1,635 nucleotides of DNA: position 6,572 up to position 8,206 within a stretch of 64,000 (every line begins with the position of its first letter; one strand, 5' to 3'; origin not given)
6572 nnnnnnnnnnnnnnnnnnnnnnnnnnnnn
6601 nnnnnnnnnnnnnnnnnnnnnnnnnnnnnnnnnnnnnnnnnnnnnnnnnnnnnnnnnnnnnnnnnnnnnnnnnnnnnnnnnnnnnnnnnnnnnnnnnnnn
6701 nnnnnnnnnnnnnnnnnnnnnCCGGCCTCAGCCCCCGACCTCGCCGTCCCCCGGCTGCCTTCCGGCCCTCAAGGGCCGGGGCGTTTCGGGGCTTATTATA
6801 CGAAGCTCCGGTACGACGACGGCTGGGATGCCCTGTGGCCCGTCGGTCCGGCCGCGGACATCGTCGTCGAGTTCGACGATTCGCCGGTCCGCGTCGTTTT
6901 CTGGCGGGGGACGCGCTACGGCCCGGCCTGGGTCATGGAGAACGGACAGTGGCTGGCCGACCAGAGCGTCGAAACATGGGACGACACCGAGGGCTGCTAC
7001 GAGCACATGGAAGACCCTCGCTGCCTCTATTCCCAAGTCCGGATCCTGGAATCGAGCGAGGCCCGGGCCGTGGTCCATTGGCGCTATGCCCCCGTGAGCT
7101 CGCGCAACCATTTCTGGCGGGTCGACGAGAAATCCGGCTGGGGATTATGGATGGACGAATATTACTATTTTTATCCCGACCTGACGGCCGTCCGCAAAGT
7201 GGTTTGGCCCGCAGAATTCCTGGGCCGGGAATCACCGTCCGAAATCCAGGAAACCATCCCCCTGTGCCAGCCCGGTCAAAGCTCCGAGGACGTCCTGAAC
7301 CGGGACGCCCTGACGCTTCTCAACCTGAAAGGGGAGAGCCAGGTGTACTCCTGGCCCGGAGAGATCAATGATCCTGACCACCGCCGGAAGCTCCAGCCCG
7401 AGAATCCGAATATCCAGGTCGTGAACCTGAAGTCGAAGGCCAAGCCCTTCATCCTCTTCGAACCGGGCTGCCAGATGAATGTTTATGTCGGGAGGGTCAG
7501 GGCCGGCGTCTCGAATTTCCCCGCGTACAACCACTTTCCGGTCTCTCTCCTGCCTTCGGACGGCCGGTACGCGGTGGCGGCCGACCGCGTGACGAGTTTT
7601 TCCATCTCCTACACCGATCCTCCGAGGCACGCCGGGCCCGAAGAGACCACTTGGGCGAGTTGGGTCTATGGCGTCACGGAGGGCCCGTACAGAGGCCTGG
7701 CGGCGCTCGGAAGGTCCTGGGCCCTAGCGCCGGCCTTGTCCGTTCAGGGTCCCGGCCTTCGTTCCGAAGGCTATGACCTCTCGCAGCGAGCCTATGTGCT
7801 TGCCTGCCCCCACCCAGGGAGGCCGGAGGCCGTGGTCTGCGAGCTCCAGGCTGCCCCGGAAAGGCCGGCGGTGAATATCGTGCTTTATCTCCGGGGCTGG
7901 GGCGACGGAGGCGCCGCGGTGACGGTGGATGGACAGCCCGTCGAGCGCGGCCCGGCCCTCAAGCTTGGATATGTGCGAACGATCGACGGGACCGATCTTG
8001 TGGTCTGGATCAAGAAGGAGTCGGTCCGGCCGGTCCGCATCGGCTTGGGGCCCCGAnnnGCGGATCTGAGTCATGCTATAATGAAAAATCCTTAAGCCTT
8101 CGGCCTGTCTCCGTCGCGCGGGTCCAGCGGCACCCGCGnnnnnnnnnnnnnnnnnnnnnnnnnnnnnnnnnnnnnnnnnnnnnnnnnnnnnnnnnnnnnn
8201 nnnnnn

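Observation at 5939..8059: Uncharacterized LamG-fused 710-aa secreted protein as the last gene of a GH95 / Zn-ADH / Fe-ADH cluster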

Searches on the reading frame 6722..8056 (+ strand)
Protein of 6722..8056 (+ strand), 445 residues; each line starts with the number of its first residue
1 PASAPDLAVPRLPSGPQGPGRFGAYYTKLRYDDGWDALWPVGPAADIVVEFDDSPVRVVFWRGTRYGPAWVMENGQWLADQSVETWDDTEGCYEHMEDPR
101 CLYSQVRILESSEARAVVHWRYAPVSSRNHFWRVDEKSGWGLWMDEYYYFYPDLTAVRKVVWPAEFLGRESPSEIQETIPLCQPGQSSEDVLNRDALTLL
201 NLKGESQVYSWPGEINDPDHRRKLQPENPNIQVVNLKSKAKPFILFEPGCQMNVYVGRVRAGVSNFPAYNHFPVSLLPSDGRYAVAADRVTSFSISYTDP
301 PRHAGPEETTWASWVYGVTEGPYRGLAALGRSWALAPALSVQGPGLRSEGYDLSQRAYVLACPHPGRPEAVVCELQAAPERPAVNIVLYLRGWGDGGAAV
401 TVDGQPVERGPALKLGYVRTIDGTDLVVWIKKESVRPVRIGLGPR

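Call 39: predict_structure(alignment_id=A2)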
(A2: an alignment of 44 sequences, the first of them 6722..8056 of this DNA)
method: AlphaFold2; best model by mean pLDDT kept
length: 445 residues; sequences in the alignment: 44
mean_pLDDT: 84.4   pTM: 0.89
mean pLDDT of the five models: 84.4, 84.2, 83.0, 83.0, 83.0
residues with pLDDT >= 90: 242; 70-90: 131; 50-70: 35; < 50: 37
segments of 3 or more residues with pLDDT < 50: 1-7, 257-270, 272-286
pLDDT, mean of each block of 10 residues (from residue 1): 48 74 90 68 85 93 77 90 86 73 87 97 83 81 94 97 87 88 79 91 92 57 83 94 96 65 41 41 51 84 94 95 88 97 94 98 95 98 98 95 97 96 96 98 95
secondary structure, 60 per line:
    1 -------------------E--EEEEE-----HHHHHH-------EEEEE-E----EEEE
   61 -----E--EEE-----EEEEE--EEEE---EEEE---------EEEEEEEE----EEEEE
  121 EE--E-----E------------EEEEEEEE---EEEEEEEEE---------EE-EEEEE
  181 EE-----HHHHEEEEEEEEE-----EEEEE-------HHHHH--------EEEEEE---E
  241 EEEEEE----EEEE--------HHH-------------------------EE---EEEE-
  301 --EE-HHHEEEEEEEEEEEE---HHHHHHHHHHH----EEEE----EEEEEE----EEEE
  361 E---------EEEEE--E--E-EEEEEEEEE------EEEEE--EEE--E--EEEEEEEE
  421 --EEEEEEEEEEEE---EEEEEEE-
elements in order: E23-27 H33-38 E46-50 E57-60 E69-71 E77-81 E84-87 E91-94 E104-111 E116-122 E144-151 E155-163 E176-182 H188-191 E192-200 E206-210 H218-222 E231-236 E240-246 E251-254 E296-299 E309-320 H324-334 E339-342 E347-352 E357-361 E371-375 E383-391 E398-402 E405-407 E413-420 E423-434 E438-444

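Call 54: fold_search(model_id=the predicted structure, library=pdb)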
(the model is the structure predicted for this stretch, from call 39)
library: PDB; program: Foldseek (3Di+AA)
matches with E <= 10: 862; with E <= 0.001: 19
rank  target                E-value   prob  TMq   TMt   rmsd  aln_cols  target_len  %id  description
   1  6sd0_A                2.6e-07  1.00  0.32  0.15  14.6       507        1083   11  Structure of beta-galactosidase from Thermotoga maritima. (released 2020-01-15)
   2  7dd9_A                8.8e-06  1.00  0.34  0.16  13.6       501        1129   10  Cryo-EM structure of the Ams1 and Nbr1 complex (released 2021-07-14)
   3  1ns2_A                1.1e-04  1.00  0.29  0.36  10.7       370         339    8  Crystal structure of galactose mutarotase from Lactococcus lactis mutant E304A complexed with galactose (released 2003-02-11)
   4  1l7j_A                2.0e-04  1.00  0.27  0.33  11.4       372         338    9  X-ray structure of galactose mutarotase from Lactococcus lactis (apo) (released 2002-04-24)
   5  1ns8_B                2.6e-04  1.00  0.27  0.33  11.1       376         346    8  Crystal structure of galactose mutarotase from Lactococcus lactis mutant D243N complexed with galactose (released 2003-02-11)
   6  3imh_A                3.1e-04  1.00  0.30  0.38  10.9       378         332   10  CRYSTAL STRUCTURE OF GALACTOSE 1-EPIMERASE FROM Lactobacillus acidophilus NCFM (released 2009-08-18)
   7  1ns2_B                4.2e-04  0.99  0.27  0.32  11.4       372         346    8  Crystal structure of galactose mutarotase from Lactococcus lactis mutant E304A complexed with galactose (released 2003-02-11)
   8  1nsz_A                4.7e-04  0.99  0.27  0.34  11.0       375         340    8  Crystal structure of galactose mutarotase from Lactococcus lactis mutant H170N complexed with glucose (released 2003-02-11)
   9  1px3_C                5.5e-04  0.99  0.29  0.15  12.1       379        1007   10  E. COLI (LACZ) BETA-GALACTOSIDASE (G794A) (released 2004-06-15)
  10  1nsm_B                5.5e-04  0.98  0.25  0.31  11.8       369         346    8  Crystal structure of galactose mutarotase from Lactococcus lactis mutant D243A complexed with galactose (released 2003-02-11)
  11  1ns0_A                6.1e-04  1.00  0.29  0.36  10.8       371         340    8  Crystal structure of galactose mutarotase from Lactococcus lactis mutant E304Q complexed with galactose (released 2003-02-11)
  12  1ns4_A                6.1e-04  0.99  0.28  0.35  10.9       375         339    8  Crystal structure of galactose mutarotase from Lactococcus lactis mutant E304Q complexed with glucose (released 2003-02-11)
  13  1l7k_A                6.8e-04  0.99  0.29  0.36  11.0       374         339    8  x-ray structure of galactose mutarotase from Lactococcus lactis complexed with galactose (released 2002-04-24)
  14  1ns8_A                6.8e-04  0.99  0.29  0.36  10.6       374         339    8  Crystal structure of galactose mutarotase from Lactococcus lactis mutant D243N complexed with galactose (released 2003-02-11)
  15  1nsm_A                8.0e-04  0.99  0.28  0.35  11.1       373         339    8  Crystal structure of galactose mutarotase from Lactococcus lactis mutant D243A complexed with galactose (released 2003-02-11)
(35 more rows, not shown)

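Call 72: search_protein_representatives(protein=window:6722-8056:+)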
Query: 445 residues. Proteins with E-value up to 0.001 (for the whole library): 1227; up to 1e-10: 741; up to 1e-30: 295. The best 150 are listed.
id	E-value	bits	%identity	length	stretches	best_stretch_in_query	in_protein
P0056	2.6e-156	537.5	56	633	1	1-444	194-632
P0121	4.7e-147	507.0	39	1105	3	8-441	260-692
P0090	1.3e-145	502.2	55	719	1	2-442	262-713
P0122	3.3e-127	441.5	49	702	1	1-445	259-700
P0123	5.3e-123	427.7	49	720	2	5-304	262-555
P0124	2.0e-120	419.1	48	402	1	49-444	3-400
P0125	1.2e-117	409.9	40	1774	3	6-442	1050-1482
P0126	4.0e-117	408.3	40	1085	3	8-444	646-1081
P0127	6.3e-117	407.6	41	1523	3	10-436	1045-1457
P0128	3.4e-115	401.9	45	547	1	4-441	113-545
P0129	1.1e-109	383.8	46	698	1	4-444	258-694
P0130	1.1e-107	377.1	40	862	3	8-438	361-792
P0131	6.6e-105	368.0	43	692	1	1-445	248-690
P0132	5.8e-104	364.9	45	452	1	10-442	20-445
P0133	6.3e-104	364.8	44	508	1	7-444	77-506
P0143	5.1e-94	332.1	40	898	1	4-440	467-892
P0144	1.1e-93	331.0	38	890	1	1-439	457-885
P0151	5.4e-92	325.4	39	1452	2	4-438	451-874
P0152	2.6e-91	323.1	40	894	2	11-436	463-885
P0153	2.3e-90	320.0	39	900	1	1-442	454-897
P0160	3.6e-89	316.1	37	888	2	12-439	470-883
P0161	1.7e-88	313.8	37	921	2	21-439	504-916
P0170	5.6e-84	299.0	40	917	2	4-443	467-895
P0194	5.7e-78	279.1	39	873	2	4-438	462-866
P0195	4.7e-77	276.1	37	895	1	1-444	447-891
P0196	6.8e-77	275.6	41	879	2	2-440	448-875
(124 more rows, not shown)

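Call 73: search_protein_families(library=pfam, proteins=[P0121, P0125, P0126, P0127, P0130, P0143, P0151, P0132], max_evalue=0.001)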
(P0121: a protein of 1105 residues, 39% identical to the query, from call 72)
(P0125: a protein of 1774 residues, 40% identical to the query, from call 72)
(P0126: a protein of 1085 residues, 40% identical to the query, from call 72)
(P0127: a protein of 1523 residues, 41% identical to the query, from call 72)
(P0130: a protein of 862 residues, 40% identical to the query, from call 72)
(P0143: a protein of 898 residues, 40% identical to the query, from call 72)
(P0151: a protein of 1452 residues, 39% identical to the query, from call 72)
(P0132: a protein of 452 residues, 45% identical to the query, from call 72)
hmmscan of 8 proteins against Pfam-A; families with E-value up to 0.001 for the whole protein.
P0121 (1105 aa): 1 family
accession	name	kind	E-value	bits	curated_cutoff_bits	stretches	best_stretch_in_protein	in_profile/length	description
PF13385.13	Laminin_G_3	-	2.4e-21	76.9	27.6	1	84-245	16-151/151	Concanavalin A-like lectin/glucanases superfamily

P0125 (1774 aa): 6 families
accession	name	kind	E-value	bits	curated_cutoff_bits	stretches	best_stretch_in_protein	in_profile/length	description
PF13385.13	Laminin_G_3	-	2.8e-64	216.3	27.6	3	1567-1729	1-150/151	Concanavalin A-like lectin/glucanases superfamily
PF03160.20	Calx-beta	-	6.1e-25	88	27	2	222-320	19-118/119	Calx-beta domain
PF00354.24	Pentaxin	-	5.5e-08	33.2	25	0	947-1039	83-170/194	Pentaxin family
PF02210.31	Laminin_G_2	-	2.1e-06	28.7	22.9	0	1624-1716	21-120/126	Laminin G domain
PF00054.30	Laminin_G_1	-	1e-05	26.2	24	0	923-1024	29-127/131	Laminin G domain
PF22352.2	K319L-like_PKD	-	0.00052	20.4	27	0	742-812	14-84/84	K319L-like, PKD domain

P0126 (1085 aa): 2 families
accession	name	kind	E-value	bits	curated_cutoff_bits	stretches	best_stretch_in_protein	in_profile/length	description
PF13385.13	Laminin_G_3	-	6e-22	78.8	27.6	1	465-627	13-151/151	Concanavalin A-like lectin/glucanases superfamily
PF22352.2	K319L-like_PKD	-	8.3e-09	35.8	27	1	318-387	14-83/84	K319L-like, PKD domain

P0127 (1523 aa): 7 families
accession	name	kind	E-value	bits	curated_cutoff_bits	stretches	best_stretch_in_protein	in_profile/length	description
PF03160.20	Calx-beta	-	1.2e-36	125.8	27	2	199-308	7-118/119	Calx-beta domain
PF13385.13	Laminin_G_3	-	1.2e-29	103.9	27.6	1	855-1024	1-151/151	Concanavalin A-like lectin/glucanases superfamily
PF22633.2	F5_F8_type_C_2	-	9e-09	36.3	27.8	1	79-176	9-91/91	NedA-like, galactose-binding domain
PF00754.31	F5_F8_type_C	-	3.9e-08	33.9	28.2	1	79-188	23-122/127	F5/8 type C domain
PF00404.24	Dockerin_1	-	1.4e-06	28.9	22.9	1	1470-1520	1-53/57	Dockerin type I domain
PF22352.2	K319L-like_PKD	-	1.1e-05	25.7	27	1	731-801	14-84/84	K319L-like, PKD domain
PF16397.10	DUF5006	-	3.4e-05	23.5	34.1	1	232-407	72-241/263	Domain of unknown function (DUF5006)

P0130 (862 aa): 1 family
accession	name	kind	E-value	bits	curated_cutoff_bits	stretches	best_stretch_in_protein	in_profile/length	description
PF22352.2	K319L-like_PKD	-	3.6e-12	46.5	27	1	280-351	13-84/84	K319L-like, PKD domain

P0143 (898 aa): 2 families
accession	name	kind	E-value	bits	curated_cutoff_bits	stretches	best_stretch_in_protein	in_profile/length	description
PF13385.13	Laminin_G_3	-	1.2e-46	159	27.6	2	303-454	16-149/151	Concanavalin A-like lectin/glucanases superfamily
PF00354.24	Pentaxin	-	0.00013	22.1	25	0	349-461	67-169/194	Pentaxin family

P0151 (1452 aa): 4 families
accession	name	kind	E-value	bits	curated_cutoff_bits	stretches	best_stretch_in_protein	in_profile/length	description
PF13385.13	Laminin_G_3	-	7.8e-27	94.7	27.6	1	272-439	3-150/151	Concanavalin A-like lectin/glucanases superfamily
PF02368.24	Big_2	-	1.1e-05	25.8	22.8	0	1090-1119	35-64/79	Bacterial Ig-like domain (group 2)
PF00041.27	fn3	-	1.3e-05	25.8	25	1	898-964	17-83/84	Fibronectin type III domain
PF22359.2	Big-like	-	1.6e-05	25.5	27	0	1091-1121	3-33/48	Bacterial Ig-like domain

P0132 (452 aa): 0 families

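Call 75: list_cluster_members(proteins=[P0143, P0144, P0152, P0153, P0160, P0161, P0170, P0194, P0195, P0196])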
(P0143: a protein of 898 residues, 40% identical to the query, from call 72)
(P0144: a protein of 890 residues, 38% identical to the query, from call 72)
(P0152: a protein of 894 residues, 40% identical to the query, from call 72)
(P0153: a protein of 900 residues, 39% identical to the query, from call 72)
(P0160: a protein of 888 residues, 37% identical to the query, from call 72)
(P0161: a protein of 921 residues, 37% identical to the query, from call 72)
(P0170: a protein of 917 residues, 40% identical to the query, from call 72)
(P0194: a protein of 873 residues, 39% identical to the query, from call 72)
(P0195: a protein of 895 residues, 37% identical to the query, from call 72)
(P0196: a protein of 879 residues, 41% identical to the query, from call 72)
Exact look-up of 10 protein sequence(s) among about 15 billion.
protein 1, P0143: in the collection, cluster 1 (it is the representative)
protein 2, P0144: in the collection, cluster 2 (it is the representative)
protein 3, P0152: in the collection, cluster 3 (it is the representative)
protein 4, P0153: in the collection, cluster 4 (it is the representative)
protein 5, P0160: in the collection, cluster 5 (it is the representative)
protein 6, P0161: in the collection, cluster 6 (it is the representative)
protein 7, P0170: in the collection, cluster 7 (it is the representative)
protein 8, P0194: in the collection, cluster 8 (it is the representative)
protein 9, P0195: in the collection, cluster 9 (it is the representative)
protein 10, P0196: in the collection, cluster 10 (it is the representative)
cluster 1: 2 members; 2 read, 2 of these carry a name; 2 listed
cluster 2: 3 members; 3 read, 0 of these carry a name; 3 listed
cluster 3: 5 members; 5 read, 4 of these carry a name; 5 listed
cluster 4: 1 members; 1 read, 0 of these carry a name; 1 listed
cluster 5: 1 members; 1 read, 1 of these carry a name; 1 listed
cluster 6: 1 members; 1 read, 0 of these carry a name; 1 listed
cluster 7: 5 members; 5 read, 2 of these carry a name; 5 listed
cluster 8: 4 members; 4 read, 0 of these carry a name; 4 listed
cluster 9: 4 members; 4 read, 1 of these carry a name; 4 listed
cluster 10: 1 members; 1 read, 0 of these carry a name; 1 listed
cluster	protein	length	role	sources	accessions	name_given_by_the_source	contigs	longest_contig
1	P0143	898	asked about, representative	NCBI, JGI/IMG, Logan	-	hypothetical protein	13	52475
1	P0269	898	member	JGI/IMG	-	hypothetical protein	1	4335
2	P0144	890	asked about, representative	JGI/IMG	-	-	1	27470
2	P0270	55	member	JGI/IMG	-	-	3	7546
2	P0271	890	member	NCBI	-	-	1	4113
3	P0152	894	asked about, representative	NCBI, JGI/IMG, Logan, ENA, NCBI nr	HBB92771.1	MAG TPA: hypothetical protein DC042_13920 [Bacteroidales bacterium] | hypothetical protein [Bacteroidales bacterium]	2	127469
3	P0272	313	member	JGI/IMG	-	hypothetical protein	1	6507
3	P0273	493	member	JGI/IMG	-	hypothetical protein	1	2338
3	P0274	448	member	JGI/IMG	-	hypothetical protein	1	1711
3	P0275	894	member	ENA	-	-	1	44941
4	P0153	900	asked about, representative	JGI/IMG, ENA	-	-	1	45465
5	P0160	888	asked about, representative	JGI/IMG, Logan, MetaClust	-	\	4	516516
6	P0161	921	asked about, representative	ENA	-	-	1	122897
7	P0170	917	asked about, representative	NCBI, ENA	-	-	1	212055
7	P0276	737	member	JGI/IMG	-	hypothetical protein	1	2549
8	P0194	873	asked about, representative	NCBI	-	-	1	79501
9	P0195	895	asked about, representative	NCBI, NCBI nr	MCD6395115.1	MAG: LamG domain-containing protein [Planctomycetes bacterium] | LamG domain-containing protein [Planctomycetota bacterium]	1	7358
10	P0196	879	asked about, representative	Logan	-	-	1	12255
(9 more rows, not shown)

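Call 85: search_dna_similar(query=window:6722-8056:+, collection=plasmids, mode=protein, max_evalue=0.001, max_rows=30)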
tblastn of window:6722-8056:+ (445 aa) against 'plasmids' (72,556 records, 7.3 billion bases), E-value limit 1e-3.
No match.

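Call 86: find_encoding_contigs(protein=P0143, flank=10000, max_places=2)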
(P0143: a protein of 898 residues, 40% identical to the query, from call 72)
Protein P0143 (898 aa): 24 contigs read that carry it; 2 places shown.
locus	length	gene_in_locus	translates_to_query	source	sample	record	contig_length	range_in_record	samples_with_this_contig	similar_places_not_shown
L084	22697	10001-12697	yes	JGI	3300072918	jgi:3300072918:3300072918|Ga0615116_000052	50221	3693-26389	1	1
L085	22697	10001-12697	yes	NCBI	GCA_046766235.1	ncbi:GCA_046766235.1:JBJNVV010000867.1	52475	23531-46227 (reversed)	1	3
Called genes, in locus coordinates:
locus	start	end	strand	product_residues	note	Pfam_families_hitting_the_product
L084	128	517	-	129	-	PF01850:PIN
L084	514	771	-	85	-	-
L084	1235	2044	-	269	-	PF12833:HTH_18, PF00165:HTH_AraC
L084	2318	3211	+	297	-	-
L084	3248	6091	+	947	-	PF05448:AXE1 (faint), PF01738:DLH (faint), PF00326:Peptidase_S9 (weak), PF00135:COesterase (weak), PF20434:BD-FAE, PF07859:Abhydrolase_3, PF00326:Peptidase_S9 (weak)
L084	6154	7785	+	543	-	PF00657:Lipase_GDSL, PF13472:Lipase_GDSL_2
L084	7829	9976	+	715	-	PF00326:Peptidase_S9 (weak)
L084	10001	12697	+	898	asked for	PF07953:Toxin_R_bind_N (faint), PF13385:Laminin_G_3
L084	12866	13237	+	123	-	PF02518:HATPase_c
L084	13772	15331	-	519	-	PF13385:Laminin_G_3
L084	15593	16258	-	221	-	PF00072:Response_reg, PF00196:GerE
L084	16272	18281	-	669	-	PF07730:HisKA_3 (weak)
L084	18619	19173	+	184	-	-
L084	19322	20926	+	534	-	PF02838:Glyco_hydro_20b, PF00728:Glyco_hydro_20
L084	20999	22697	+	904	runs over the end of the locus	PF00135:COesterase, PF20434:BD-FAE, PF07859:Abhydrolase_3, PF00326:Peptidase_S9, PF01120:Alpha_L_fucos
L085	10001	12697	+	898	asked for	PF07953:Toxin_R_bind_N (faint), PF13385:Laminin_G_3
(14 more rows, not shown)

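Call 87: find_encoding_contigs(protein=P0132, flank=10000, max_places=2)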
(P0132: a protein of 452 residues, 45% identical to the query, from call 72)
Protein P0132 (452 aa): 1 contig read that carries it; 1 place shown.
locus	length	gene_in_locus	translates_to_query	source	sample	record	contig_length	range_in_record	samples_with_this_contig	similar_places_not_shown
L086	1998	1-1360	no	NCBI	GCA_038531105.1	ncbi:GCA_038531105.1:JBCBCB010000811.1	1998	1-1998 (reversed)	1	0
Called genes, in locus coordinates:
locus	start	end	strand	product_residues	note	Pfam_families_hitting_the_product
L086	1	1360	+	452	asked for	?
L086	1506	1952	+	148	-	PF16231:DUF4890 (weak)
